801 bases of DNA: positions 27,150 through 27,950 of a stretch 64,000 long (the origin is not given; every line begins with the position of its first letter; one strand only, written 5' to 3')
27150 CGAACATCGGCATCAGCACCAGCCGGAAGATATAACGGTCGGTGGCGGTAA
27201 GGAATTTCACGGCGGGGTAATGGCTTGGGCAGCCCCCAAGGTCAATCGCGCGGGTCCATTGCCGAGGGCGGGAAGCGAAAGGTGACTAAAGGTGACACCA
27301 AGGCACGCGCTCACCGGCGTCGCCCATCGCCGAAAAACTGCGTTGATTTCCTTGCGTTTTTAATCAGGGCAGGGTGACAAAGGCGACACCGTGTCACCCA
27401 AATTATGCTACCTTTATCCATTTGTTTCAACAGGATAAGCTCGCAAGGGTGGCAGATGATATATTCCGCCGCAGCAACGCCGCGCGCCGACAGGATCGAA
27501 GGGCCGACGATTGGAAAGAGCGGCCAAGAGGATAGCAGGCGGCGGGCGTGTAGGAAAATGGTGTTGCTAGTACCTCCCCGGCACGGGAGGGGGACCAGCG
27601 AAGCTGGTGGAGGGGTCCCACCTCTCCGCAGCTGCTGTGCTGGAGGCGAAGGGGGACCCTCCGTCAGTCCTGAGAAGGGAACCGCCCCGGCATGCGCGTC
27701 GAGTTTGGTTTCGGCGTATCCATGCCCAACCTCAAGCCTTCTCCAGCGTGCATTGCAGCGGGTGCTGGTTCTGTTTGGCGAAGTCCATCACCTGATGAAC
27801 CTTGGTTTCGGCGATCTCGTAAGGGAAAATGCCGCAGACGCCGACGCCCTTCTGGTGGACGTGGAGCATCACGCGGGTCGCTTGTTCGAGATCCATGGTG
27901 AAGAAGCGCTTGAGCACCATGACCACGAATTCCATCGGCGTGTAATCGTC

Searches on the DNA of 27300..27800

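Call 55: search_rna_families(source=window, start=27300, end=27800, threshold=evalue, max_evalue=1)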
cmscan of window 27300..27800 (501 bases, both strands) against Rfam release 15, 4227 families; matches with E-value up to 1: 1.
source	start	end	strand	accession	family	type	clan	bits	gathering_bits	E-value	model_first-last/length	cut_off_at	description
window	27571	27669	+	RF00409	SNORA7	Gene; snRNA; snoRNA; HACA-box;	CL00025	18.4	100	0.2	1-140/140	no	Small nucleolar RNA SNORA7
